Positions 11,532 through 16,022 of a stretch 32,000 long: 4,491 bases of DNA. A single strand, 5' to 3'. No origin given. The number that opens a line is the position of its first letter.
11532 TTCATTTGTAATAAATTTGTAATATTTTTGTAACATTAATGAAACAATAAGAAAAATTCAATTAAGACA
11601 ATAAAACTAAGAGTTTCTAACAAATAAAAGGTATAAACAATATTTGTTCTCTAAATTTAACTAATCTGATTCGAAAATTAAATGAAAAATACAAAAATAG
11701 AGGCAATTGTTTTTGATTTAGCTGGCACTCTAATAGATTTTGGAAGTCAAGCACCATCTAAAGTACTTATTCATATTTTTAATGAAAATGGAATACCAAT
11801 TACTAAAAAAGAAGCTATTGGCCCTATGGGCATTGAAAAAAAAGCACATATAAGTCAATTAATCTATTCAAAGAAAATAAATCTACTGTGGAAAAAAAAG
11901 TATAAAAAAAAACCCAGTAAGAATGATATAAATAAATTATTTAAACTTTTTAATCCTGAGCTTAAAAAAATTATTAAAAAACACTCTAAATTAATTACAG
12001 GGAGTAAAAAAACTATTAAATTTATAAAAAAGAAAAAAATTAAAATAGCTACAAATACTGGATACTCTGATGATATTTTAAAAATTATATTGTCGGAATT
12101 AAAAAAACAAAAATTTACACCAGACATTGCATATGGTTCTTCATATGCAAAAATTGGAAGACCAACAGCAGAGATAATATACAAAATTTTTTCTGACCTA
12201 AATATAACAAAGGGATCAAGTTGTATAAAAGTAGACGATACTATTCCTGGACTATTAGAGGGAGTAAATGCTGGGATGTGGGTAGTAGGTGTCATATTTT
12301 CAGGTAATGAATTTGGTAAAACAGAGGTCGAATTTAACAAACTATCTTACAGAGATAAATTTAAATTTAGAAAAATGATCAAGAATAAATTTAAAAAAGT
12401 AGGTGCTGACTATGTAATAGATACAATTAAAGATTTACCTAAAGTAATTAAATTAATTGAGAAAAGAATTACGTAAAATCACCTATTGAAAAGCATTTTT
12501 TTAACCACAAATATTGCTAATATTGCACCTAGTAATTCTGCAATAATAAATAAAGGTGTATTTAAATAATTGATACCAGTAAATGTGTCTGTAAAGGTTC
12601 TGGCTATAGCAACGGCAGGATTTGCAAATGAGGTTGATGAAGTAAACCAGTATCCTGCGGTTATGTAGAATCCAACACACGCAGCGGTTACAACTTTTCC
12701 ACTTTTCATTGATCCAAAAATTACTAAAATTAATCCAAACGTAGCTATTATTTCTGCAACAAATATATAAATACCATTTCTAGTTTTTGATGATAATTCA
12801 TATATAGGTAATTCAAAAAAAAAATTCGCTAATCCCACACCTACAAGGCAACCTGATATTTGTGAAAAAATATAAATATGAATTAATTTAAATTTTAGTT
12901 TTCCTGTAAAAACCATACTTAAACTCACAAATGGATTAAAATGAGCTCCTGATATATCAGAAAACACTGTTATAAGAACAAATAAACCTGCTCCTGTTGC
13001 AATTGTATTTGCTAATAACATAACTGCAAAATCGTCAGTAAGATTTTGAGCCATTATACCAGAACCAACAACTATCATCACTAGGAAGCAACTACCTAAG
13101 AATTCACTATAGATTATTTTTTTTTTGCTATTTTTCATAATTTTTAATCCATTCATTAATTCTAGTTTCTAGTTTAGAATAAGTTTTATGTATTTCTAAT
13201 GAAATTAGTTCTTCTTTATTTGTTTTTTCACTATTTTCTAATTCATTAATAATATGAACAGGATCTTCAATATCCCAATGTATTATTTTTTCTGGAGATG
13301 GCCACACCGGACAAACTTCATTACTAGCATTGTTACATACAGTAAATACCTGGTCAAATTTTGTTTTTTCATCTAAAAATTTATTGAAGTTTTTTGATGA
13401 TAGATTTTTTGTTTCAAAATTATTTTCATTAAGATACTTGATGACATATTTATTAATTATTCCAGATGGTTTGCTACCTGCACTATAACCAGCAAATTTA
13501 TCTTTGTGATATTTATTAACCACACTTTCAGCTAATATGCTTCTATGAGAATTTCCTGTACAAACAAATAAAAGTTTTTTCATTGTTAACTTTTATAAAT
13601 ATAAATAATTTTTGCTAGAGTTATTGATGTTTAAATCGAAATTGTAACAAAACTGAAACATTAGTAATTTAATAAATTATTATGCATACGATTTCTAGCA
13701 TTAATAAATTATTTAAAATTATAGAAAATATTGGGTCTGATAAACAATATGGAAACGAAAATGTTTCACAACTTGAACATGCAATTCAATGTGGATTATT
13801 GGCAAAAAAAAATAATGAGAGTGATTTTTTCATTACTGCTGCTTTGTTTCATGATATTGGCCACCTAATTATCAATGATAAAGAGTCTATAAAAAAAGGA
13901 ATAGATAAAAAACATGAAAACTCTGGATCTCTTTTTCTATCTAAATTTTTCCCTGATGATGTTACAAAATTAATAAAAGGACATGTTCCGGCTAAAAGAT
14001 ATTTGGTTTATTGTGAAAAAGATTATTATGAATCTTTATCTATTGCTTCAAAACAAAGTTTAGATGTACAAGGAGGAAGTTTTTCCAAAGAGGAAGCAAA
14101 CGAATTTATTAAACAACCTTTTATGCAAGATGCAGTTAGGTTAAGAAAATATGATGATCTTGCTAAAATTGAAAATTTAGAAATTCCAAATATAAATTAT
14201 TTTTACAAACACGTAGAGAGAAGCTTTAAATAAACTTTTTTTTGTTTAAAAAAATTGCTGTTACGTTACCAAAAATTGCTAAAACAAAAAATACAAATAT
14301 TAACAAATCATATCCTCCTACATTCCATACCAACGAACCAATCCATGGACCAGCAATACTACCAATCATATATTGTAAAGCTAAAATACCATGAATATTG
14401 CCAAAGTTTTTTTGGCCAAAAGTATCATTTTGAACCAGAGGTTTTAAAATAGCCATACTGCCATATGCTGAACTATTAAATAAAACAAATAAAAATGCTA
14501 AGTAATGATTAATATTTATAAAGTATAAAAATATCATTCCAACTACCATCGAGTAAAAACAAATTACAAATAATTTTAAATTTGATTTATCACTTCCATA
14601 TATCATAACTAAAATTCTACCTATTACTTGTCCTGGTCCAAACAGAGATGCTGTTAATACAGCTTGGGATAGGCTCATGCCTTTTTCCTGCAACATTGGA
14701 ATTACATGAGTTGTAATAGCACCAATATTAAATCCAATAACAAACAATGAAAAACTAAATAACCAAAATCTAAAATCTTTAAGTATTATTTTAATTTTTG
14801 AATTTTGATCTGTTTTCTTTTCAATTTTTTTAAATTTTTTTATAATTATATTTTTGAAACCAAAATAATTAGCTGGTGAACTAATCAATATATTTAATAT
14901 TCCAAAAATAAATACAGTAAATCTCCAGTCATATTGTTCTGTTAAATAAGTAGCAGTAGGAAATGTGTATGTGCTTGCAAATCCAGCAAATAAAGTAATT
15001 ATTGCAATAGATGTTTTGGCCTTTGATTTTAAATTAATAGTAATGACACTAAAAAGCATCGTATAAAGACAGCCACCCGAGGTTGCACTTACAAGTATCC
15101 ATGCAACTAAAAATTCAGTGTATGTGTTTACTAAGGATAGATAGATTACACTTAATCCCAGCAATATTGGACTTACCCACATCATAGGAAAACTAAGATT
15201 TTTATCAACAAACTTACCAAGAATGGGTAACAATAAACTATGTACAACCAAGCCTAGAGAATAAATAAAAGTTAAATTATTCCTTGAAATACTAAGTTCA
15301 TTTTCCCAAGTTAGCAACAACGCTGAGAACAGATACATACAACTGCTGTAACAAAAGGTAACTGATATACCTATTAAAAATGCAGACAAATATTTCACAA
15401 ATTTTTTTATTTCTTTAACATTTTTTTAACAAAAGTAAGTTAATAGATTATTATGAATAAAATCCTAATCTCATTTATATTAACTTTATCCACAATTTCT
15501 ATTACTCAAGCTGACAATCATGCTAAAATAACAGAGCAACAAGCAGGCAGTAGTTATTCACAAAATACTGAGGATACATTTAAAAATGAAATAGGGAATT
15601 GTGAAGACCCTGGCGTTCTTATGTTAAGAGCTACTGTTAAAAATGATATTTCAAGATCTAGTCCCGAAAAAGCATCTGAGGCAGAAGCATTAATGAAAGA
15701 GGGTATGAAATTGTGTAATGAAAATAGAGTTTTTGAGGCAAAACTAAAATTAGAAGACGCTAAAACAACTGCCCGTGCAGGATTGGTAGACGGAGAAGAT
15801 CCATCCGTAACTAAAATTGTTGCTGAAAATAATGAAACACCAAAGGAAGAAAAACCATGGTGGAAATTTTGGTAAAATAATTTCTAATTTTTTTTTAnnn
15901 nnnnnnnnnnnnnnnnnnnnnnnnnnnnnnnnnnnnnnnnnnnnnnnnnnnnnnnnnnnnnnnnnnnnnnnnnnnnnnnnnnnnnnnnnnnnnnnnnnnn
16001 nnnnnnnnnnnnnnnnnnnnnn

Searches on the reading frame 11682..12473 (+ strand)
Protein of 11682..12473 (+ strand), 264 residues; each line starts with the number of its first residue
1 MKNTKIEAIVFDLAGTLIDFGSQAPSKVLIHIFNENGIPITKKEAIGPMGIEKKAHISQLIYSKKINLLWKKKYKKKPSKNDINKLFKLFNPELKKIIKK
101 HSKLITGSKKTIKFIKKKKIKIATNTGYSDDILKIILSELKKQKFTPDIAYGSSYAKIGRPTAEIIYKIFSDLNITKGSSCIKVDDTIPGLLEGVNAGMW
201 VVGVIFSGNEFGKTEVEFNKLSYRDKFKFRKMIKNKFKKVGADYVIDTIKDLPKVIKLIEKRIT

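Call 17: search_protein_families(library=pfam, proteins=[window:11682-12473:+])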
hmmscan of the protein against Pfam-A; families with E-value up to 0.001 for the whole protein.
window:11682-12473:+ (264 aa): 2 families
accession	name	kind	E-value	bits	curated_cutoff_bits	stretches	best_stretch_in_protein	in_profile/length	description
PF13419.12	HAD_2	-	6.1e-14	53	23.8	1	9-204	1-178/178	Haloacid dehalogenase-like hydrolase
PF00702.32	Hydrolase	-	6.8e-12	46.6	26.4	1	6-198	1-191/191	haloacid dehalogenase-like hydrolase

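Call 45: search_protein_families(library=ncbifam, proteins=[window:11682-12473:+], max_evalue=0.01)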
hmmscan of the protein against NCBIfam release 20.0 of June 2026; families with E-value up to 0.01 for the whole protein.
window:11682-12473:+ (264 aa): 14 families
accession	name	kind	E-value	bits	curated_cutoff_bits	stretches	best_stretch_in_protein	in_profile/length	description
TIGR01422.2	phosphonatase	equivalog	1.9e-79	266.5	220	1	6-256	1-251/251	phosphonoacetaldehyde hydrolase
TIGR03351.1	PhnX-like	hypoth_equivalog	4e-17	62.9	218.9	1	6-208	1-193/220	phosphonatase-like hydrolase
NF053741.1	noncata_PA2803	equivalog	2.3e-13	50.6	240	1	8-262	2-184/191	HAD superfamily inactivated hydrolase PcrP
TIGR02009.1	PGMB-YQAB-SF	subfamily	3.3e-11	43.7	153.35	1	6-204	1-186/186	beta-phosphoglucomutase family hydrolase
NF008087.0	PRK10826.1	equivalog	3.8e-11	43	191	1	2-202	3-189/222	hexitol phosphatase HxpB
NF007854.0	PRK10563.1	equivalog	1.3e-09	38.1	211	1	4-202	2-183/221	6-phosphogluconate phosphatase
TIGR01509.1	HAD-SF-IA-v3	subfamily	3.7e-09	36.9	29.4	1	94-204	56-154/154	HAD-IA family hydrolase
TIGR01990.1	bPGM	equivalog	5.5e-09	36.3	189.4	1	6-204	1-186/187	beta-phosphoglucomutase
NF009695.0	PRK13222.1-2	equivalog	2.7e-08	33.6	225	1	2-209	2-198/226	phosphoglycolate phosphatase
NF053653.1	InDiPhoBT2121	equivalog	1.3e-06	28.2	245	1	8-204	3-186/216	inorganic diphosphatase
NF009804.0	PRK13288.1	equivalog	8.1e-06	25.4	218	1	5-207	2-184/215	pyrophosphatase PpaX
NF009697.0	PRK13222.1-4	equivalog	2.6e-05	23.7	327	1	2-213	3-201/232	phosphoglycolate phosphatase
TIGR02253.1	CTE7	subfamily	0.00015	21.7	169.75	1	5-201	1-191/221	TIGR02253 family HAD-type hydrolase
NF008610.0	PRK11587.1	equivalog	0.0083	15.5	282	0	157-218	135-195/219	sugar phosphatase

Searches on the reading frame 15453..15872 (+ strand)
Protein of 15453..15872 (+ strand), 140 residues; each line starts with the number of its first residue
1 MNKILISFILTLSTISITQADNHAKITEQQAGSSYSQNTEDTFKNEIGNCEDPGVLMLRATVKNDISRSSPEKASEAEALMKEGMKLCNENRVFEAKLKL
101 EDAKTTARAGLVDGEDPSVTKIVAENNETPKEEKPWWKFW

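Call 17: search_protein_families(library=pfam, proteins=[window:15453-15872:+])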
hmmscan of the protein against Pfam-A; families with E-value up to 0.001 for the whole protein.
window:15453-15872:+ (140 aa): 0 families

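Call 45: search_protein_families(library=ncbifam, proteins=[window:15453-15872:+], max_evalue=0.01)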
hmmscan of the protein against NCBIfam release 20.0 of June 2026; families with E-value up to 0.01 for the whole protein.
window:15453-15872:+ (140 aa): 0 families

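Call 64: find_homologous_proteins(query=window:15453-15872:+, max_evalue=0.001)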
Query window:15453-15872:+ (140 aa): 38 proteins with E <= 0.001 among 54 candidates.
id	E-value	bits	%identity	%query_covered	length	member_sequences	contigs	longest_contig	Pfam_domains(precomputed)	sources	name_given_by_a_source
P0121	6.0e-82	290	95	100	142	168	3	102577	-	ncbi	-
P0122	7.0e-80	283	93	100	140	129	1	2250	-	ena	-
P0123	1.8e-78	279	90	100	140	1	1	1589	-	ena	-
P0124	8.4e-78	277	90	100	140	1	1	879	-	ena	-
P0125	8.9e-78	277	89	100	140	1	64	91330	-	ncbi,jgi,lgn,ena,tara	jgi:hypothetical protein|tara:strand:+ start:259 stop:681 length:423 start_codon:yes stop_codon:yes 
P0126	9.5e-78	277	89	100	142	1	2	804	-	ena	-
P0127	1.2e-77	276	89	100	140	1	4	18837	-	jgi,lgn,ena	-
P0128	1.6e-77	276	89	100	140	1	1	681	-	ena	-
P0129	2.2e-77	275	89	100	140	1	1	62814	-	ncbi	-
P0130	2.3e-77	275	89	100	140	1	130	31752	-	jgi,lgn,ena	jgi:hypothetical protein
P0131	2.6e-77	275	89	100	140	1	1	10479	-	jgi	-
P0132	3.1e-77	275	89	100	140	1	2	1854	-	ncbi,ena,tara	tara:strand:+ start:1050 stop:1472 length:423 start_codon:yes stop_codon:yes gene_type:complete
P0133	3.2e-77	275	89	100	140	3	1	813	-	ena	-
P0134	3.2e-77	275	89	100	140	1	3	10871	-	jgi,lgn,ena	-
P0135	3.2e-77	275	89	100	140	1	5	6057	-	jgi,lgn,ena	-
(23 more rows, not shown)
